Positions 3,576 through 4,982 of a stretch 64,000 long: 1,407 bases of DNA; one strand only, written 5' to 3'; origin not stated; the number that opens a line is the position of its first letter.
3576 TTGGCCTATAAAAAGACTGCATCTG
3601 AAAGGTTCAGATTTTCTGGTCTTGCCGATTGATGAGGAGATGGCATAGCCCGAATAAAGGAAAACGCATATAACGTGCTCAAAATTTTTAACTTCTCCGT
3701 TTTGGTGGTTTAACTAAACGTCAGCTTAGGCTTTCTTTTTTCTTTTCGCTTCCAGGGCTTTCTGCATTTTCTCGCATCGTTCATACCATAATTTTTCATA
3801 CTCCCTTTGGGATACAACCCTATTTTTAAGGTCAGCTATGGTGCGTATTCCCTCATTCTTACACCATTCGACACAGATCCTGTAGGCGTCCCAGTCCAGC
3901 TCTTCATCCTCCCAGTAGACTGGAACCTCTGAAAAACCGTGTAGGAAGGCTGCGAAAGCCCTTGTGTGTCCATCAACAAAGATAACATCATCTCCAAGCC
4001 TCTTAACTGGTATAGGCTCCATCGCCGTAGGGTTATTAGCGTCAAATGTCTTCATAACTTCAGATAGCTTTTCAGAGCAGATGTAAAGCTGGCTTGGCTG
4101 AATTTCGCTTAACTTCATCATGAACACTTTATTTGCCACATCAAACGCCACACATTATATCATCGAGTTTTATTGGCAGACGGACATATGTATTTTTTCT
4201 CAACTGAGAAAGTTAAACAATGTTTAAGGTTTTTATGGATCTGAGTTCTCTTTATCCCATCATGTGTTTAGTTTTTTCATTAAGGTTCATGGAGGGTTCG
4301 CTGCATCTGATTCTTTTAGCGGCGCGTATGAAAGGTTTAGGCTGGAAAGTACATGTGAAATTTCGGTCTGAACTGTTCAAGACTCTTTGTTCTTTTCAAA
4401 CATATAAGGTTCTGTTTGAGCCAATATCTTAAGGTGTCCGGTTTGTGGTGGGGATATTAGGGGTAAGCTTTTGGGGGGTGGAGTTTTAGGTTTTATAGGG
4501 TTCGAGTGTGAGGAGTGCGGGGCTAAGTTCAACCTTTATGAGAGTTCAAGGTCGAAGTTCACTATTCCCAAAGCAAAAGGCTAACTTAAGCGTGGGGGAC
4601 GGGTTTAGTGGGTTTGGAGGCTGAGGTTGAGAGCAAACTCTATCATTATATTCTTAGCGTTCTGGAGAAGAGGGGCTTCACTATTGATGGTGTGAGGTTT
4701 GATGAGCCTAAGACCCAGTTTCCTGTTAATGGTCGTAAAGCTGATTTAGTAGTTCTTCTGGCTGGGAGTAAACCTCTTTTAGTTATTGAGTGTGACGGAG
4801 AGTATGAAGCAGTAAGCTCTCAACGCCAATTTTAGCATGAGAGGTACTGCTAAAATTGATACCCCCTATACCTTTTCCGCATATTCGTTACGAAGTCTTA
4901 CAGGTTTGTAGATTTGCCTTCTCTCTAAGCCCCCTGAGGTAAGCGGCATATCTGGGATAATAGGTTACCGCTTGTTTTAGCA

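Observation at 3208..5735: Decayed integrated element at tRNA-Ser whose split integrase re-joins in frame across a 13-bp att repeat (SSV-type partition)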

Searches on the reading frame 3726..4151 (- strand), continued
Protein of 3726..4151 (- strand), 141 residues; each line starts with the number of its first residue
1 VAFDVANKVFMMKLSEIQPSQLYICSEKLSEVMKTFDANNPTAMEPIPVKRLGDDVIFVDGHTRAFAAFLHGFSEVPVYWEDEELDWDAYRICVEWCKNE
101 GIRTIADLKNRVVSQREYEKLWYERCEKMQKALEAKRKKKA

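Call 62: find_encoding_contigs(protein=P0248, flank=8000, max_places=2)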
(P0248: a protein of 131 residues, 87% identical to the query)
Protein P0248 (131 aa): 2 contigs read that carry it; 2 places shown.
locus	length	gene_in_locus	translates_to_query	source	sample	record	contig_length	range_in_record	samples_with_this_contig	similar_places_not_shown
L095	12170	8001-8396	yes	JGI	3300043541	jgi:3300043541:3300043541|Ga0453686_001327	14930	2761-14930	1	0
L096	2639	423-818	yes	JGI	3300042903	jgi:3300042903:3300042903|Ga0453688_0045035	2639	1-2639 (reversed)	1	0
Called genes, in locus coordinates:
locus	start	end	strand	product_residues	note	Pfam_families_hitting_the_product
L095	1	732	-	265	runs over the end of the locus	PF01925:TauE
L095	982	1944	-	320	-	-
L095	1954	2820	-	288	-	-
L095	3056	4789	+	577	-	PF13520:AA_permease_2, PF00324:AA_permease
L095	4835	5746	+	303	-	-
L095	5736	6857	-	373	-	-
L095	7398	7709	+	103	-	-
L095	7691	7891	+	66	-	PF10049:DUF2283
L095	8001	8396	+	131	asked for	-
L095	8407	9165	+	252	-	-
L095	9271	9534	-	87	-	PF01938:TRAM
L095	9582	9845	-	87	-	PF21473:OB_Ssb-like, PF01336:tRNA_anti-codon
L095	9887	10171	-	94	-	PF01938:TRAM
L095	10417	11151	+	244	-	PF02463:SMC_N (faint), PF00005:ABC_tran, PF13304:AAA_21 (faint)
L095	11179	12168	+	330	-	?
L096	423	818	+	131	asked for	-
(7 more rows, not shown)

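Call 84: predict_structure(alignment_id=A4)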
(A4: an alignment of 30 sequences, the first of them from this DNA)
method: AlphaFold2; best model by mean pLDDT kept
length: 141 residues; sequences in the alignment: 30
mean_pLDDT: 92.4   pTM: 0.85
mean pLDDT of the five models: 92.4, 91.4, 90.6, 90.5, 90.1
residues with pLDDT >= 90: 122; 70-90: 12; 50-70: 3; < 50: 4
segments of 3 or more residues with pLDDT < 50: 1-4
pLDDT, mean of each block of 10 residues (from residue 1): 60 97 98 94 93 94 97 97 88 96 97 98 95 92 77
secondary structure, 60 per line:
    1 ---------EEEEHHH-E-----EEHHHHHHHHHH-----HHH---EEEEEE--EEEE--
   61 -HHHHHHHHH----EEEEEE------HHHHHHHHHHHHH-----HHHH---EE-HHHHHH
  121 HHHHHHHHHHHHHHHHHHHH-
elements in order: E10-13 H26-35 E47-52 E55-58 H62-70 E75-80 H87-99 H105-108 H115-140

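Call 86: fold_search(model_id=the predicted structure, library=pdb)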
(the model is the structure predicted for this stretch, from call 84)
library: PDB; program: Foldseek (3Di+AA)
matches with E <= 10: 99; with E <= 0.001: 10
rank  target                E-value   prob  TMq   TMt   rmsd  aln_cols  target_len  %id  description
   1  7ol9_B                9.1e-05  1.00  0.44  0.32   5.9       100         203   14  Crystal structure of C-terminally truncated Bacillus subtilis nucleoid occlusion protein (Noc) complexed to the Noc-bi (released 2022-03-09)
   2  6sdk_A                1.6e-04  1.00  0.44  0.32   5.7        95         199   22  Crystal structure of bacterial ParB dimer bound to CDP (released 2019-10-23)
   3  7bnr_A                1.8e-04  1.00  0.45  0.34   5.8        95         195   23  Crystal structure of a ParB Q52A mutant from Myxococcus xanthus bound to CTPyS (released 2021-09-08)
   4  7nfu_B                1.9e-04  1.00  0.45  0.31   6.5       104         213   19  Crystal structure of C-terminally truncated Geobacillus thermoleovorans nucleoid occlusion protein Noc (released 2021-02-17)
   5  7bnk_A                3.0e-04  1.00  0.45  0.34   6.8        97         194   23  Crystal structure of ParB from Myxococcus xanthus bound to CDP and Monothiophosphate (released 2021-09-08)
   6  7bnr_B                3.6e-04  1.00  0.44  0.33   5.8        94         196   23  Crystal structure of a ParB Q52A mutant from Myxococcus xanthus bound to CTPyS (released 2021-09-08)
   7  6sdk_B                4.7e-04  1.00  0.43  0.32   5.8        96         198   22  Crystal structure of bacterial ParB dimer bound to CDP (released 2019-10-23)
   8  7bnk_B                5.0e-04  1.00  0.44  0.33   7.0        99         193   23  Crystal structure of ParB from Myxococcus xanthus bound to CDP and Monothiophosphate (released 2021-09-08)
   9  2hwj_C                6.5e-04  1.00  0.41  0.31   7.6       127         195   14  Crystal structure of protein Atu1540 from Agrobacterium tumefaciens (released 2006-08-29)
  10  2hwj_A                9.6e-04  1.00  0.41  0.31   7.0       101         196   12  Crystal structure of protein Atu1540 from Agrobacterium tumefaciens (released 2006-08-29)
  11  2hwj_B                1.1e-03  1.00  0.45  0.35   6.7       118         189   16  Crystal structure of protein Atu1540 from Agrobacterium tumefaciens (released 2006-08-29)
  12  7ng0                  1.2e-03  1.00  0.44  0.33   6.0        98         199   18  Crystal structure of N- and C-terminally truncated Geobacillus thermoleovorans nucleoid occlusion protein Noc (released 2021-02-17)
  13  7ol9_A                1.3e-03  1.00  0.42  0.30   5.8        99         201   17  Crystal structure of C-terminally truncated Bacillus subtilis nucleoid occlusion protein (Noc) complexed to the Noc-bi (released 2022-03-09)
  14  5uje                  1.9e-03  1.00  0.47  0.29   2.8        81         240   17  SbnI with C-terminal truncation from Staphylococcus aureus (released 2018-01-24)
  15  7nfu_A                2.1e-03  1.00  0.46  0.31   6.3       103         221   19  Crystal structure of C-terminally truncated Geobacillus thermoleovorans nucleoid occlusion protein Noc (released 2021-02-17)
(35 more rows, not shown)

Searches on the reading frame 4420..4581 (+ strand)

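Call 39: search_protein_families(library=phrogs, max_evalue=0.01, proteins=[window:4420-4581:+])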
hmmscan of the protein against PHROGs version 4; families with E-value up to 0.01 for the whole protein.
seq(54 aa): 2 families
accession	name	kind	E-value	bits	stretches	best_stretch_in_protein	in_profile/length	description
phrog_599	-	moron, auxiliary metabolic gene and host takeover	0.0027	18.9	1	2-39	73-111/262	Lar-like restriction alleviation protein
phrog_2834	-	unknown function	0.01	16.7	0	2-14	48-60/78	-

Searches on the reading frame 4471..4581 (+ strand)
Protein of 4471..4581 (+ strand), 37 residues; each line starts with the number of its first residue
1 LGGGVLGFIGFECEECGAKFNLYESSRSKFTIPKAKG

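Call 8: search_protein_families(library=pfam, max_evalue=0.1, proteins=[window:4471-4581:+])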
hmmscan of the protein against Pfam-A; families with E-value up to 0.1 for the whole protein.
seq(37 aa): 3 families
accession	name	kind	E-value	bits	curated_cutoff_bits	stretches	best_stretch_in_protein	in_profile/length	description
PF13717.11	Zn_ribbon_4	-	0.015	15.7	30.3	1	12-24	4-16/36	zinc-ribbon domain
PF13719.11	Zn_ribbon_5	-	0.066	13.4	29.3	1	12-26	4-18/37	zinc-ribbon domain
PF09723.15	Zn_ribbon_8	-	0.085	13.3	34.4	1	11-25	6-20/41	Zinc ribbon domain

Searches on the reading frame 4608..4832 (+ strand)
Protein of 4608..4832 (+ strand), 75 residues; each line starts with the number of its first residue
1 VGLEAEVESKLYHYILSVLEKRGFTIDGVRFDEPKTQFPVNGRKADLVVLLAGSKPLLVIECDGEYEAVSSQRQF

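Call 8: search_protein_families(library=pfam, max_evalue=0.1, proteins=[window:4608-4832:+])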
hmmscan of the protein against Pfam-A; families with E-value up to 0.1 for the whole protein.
seq(75 aa): 3 families
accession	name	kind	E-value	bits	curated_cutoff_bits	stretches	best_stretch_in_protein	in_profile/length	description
PF18741.7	MTES_1575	-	0.0051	17.3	38.2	1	34-72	16-55/96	REase_MTES_1575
PF12949.13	HeH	-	0.061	13.5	28.9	0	37-51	19-33/35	HeH/LEM domain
PF19906.4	CGDB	-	0.092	13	27.6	0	6-46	26-67/112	C-glycoside deglycosidase beta subunit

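Call 9: search_protein_families(library=ncbifam, max_evalue=0.1, proteins=[window:4608-4832:+])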
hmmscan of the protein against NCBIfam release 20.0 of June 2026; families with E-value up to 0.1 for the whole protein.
seq(75 aa): 0 families

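Call 39: search_protein_families(library=phrogs, max_evalue=0.01, proteins=[window:4608-4832:+])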
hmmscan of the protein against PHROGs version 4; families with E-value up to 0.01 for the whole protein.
seq(75 aa): 0 families

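Call 72: search_protein_representatives(protein=window:4608-4832:+)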
Query: 75 residues. Proteins with E-value up to 0.001 (for the whole library): 16; up to 1e-10: 2; up to 1e-30: 0. The best 16 are listed.
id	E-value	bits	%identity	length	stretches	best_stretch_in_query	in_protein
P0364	2.6e-13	65.6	33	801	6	34-72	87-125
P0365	4.5e-13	64.8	76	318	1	19-63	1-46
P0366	1.5e-10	56.8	70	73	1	1-43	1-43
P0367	2.9e-10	56.0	47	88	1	4-75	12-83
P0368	2.4e-09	53.1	47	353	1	3-68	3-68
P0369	6.9e-08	48.4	43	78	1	1-67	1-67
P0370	9.8e-08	48.0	47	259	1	4-65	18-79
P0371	1.4e-07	47.5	48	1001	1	4-65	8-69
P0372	2.2e-06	43.7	43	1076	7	28-51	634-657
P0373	4.2e-06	42.8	44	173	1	4-66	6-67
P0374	6.6e-06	42.2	42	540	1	1-65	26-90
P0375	2.7e-05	40.2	40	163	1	4-68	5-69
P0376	2.7e-05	40.2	40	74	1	1-63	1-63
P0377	5.7e-05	39.2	42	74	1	3-61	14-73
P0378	7.0e-05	38.9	41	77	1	17-67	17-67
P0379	1.1e-04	38.2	39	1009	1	4-73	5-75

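Call 73: search_protein_families(library=pfam, max_evalue=0.001, proteins=[P0365, P0368, P0370, P0371, P0374, P0379, P0373, P0375])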
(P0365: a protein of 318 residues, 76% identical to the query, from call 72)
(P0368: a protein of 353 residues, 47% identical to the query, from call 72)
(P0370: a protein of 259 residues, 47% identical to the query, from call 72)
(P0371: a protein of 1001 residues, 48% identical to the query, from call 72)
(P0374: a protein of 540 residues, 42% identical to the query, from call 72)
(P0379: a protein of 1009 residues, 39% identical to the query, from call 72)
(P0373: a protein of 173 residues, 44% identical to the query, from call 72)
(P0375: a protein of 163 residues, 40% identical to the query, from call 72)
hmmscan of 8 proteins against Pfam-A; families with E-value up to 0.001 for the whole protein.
P0365 (318 aa): 1 family
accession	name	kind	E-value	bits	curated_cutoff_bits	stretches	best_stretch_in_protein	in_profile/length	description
PF02839.19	CBM_5_12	-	0.00033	21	26.2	0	228-245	6-23/44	Carbohydrate-binding module family 5/12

P0368 (353 aa): 2 families
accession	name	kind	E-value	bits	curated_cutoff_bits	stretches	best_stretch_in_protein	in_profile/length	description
PF13588.12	HSDR_N_2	-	6.1e-05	23.5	25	1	34-111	28-93/110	Type I restriction enzyme R protein N terminus (HSDR_N)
PF02384.22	N6_Mtase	-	0.00081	19.2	20.4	0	309-345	3-42/311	N-6 DNA Methylase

P0370 (259 aa): 2 families
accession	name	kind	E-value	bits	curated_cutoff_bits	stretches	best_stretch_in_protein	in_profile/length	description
PF04313.20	HSDR_N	-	0.00021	21.6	25.1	1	53-130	119-196/198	Type I restriction enzyme R protein N terminus (HSDR_N)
PF13588.12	HSDR_N_2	-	0.00048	20.6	25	0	56-129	36-99/110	Type I restriction enzyme R protein N terminus (HSDR_N)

P0371 (1001 aa): 3 families
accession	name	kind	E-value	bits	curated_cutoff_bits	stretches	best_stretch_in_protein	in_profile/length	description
PF02384.22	N6_Mtase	-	3.7e-24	86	20.4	1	313-592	3-245/311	N-6 DNA Methylase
PF07669.17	Eco57I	-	6.1e-12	46.4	25.3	1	391-562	2-171/171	Eco57I restriction-modification methylase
PF20473.4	MmeI_Mtase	-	1.3e-05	24.9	27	1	350-410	16-83/259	MmeI, DNA-methyltransferase domain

P0374 (540 aa): 3 families
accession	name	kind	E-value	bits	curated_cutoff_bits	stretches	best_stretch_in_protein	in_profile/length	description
PF02384.22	N6_Mtase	-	9.8e-22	78.1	20.4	1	334-496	3-139/311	N-6 DNA Methylase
PF20473.4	MmeI_Mtase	-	9e-09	35.3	27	1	378-516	23-168/259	MmeI, DNA-methyltransferase domain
PF01170.24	UPF0020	-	6.5e-05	23.1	22.3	0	360-393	14-47/197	RMKL-like, methyltransferase domain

P0379 (1009 aa): 4 families
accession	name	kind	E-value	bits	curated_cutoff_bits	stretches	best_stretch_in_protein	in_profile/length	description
PF02384.22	N6_Mtase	-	1.4e-24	87.5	20.4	1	314-593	3-239/311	N-6 DNA Methylase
PF07669.17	Eco57I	-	5.9e-17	62.7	25.3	1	395-569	1-169/171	Eco57I restriction-modification methylase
PF20473.4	MmeI_Mtase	-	1.9e-09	37.6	27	1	350-425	15-93/259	MmeI, DNA-methyltransferase domain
PF01170.24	UPF0020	-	8.5e-06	26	22.3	0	340-408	14-90/197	RMKL-like, methyltransferase domain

P0373 (173 aa): 2 families
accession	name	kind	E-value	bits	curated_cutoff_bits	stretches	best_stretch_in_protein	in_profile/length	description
PF13588.12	HSDR_N_2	-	1.5e-08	35.2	25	1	30-118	24-99/110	Type I restriction enzyme R protein N terminus (HSDR_N)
PF04313.20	HSDR_N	-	1.8e-06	28.4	25.1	1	41-120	122-197/198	Type I restriction enzyme R protein N terminus (HSDR_N)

P0375 (163 aa): 0 families
